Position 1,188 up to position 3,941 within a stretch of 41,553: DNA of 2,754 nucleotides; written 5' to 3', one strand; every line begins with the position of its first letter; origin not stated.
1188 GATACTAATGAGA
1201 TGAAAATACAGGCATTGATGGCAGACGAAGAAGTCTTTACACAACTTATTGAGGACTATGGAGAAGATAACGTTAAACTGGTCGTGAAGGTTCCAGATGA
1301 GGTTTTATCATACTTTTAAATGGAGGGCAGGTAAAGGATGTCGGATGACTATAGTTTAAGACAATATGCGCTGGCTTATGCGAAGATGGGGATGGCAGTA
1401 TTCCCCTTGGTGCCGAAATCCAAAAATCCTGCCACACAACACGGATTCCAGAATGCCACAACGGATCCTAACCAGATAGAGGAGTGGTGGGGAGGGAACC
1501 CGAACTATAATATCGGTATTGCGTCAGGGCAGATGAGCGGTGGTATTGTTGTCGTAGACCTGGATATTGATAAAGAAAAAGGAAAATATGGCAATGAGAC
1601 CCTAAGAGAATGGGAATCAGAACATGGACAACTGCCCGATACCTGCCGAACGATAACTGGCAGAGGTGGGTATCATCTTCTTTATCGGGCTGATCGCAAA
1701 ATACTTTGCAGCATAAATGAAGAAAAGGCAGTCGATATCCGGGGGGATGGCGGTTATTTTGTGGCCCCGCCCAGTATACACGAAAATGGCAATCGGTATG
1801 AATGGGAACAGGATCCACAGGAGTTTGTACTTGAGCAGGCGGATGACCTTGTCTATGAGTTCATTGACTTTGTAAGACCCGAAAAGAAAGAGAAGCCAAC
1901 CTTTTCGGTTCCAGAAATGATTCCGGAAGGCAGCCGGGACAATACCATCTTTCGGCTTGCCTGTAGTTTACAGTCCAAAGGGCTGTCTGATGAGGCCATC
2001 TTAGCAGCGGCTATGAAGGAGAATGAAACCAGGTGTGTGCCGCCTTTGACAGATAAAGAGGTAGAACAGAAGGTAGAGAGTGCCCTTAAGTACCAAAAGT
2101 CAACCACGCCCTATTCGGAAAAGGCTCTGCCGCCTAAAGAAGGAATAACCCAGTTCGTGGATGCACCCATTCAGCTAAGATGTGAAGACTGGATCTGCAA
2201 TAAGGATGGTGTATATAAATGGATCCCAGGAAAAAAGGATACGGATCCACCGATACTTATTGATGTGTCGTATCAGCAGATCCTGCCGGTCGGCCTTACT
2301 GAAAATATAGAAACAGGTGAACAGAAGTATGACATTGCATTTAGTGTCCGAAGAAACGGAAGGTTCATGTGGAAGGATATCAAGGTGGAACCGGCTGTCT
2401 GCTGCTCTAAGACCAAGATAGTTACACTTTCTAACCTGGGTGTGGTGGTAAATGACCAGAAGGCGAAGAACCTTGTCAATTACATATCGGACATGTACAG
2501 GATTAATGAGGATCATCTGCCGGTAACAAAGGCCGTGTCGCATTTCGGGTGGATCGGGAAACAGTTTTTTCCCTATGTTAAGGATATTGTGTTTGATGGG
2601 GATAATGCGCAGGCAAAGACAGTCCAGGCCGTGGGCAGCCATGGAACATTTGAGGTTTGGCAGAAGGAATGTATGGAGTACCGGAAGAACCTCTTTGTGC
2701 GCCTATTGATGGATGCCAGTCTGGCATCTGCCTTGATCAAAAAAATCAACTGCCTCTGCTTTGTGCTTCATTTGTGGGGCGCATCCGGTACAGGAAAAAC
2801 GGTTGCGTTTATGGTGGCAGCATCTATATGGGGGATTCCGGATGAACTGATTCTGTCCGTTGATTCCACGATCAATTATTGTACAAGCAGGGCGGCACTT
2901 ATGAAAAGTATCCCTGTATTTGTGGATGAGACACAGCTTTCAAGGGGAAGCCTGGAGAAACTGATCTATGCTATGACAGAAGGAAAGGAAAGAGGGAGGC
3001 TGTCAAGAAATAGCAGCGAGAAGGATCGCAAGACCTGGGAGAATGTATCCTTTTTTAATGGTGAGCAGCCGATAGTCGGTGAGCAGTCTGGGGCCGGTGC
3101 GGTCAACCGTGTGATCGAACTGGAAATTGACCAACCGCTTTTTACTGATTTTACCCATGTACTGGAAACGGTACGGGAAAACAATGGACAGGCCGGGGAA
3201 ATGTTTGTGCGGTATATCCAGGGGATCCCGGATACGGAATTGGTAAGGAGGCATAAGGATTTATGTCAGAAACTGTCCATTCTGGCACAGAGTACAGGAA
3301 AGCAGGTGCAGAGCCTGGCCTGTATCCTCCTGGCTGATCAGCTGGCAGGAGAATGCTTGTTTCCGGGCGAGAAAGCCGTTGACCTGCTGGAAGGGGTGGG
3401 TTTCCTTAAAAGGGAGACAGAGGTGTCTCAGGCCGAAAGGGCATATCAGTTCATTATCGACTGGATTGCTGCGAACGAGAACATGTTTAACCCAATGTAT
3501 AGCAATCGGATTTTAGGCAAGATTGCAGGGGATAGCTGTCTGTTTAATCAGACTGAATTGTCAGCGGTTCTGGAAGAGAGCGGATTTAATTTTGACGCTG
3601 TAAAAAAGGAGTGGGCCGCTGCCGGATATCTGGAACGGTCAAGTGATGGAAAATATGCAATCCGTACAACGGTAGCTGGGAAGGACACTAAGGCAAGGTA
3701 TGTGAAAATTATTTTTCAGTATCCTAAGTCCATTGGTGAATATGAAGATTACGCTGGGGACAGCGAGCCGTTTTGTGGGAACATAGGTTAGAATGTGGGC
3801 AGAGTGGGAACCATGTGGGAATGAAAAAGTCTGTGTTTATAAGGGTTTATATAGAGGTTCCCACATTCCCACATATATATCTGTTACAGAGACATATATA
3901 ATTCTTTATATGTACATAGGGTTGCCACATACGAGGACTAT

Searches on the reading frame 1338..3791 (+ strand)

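Call 71: search_protein_families(library=phrogs, proteins=[window:1338-3791:+], max_evalue=0.00001)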
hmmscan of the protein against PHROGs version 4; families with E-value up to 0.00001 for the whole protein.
window:1338-3791:+ (817 aa): 12 families
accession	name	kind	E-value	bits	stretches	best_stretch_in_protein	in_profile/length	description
phrog_8841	-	DNA, RNA and nucleotide metabolism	9.7e-131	438.4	1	213-793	18-616/633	DNA primase/helicase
phrog_1156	-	DNA, RNA and nucleotide metabolism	1.2e-40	140.8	1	7-171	13-180/855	DNA primase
phrog_695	-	DNA, RNA and nucleotide metabolism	1.6e-29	104.2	1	6-254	7-269/704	DNA polymerase/primase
phrog_5852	-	DNA, RNA and nucleotide metabolism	3.6e-28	99.5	1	7-162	66-233/242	DNA polymerase/primase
phrog_25314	-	unknown function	6.4e-19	68.7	1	356-628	488-785/1010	-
phrog_5177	-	DNA, RNA and nucleotide metabolism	9.6e-16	57.8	1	6-169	19-183/876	DNA polymerase/primase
phrog_3022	-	DNA, RNA and nucleotide metabolism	1e-13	51.6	1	29-209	49-213/788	DNA primase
phrog_906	-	DNA, RNA and nucleotide metabolism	1.2e-13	51.7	1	30-162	78-234/872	DNA polymerase/primase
phrog_19930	-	DNA, RNA and nucleotide metabolism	4e-09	36.3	1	6-119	9-123/865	DNA polymerase/primase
phrog_1139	-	DNA, RNA and nucleotide metabolism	1.4e-06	27.6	1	437-612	505-682/895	DNA primase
phrog_10729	-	DNA, RNA and nucleotide metabolism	2.6e-06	27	1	9-161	16-165/722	DNA polymerase/primase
phrog_1883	-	DNA, RNA and nucleotide metabolism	8.9e-06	25.3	0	165-268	161-263/756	DNA helicase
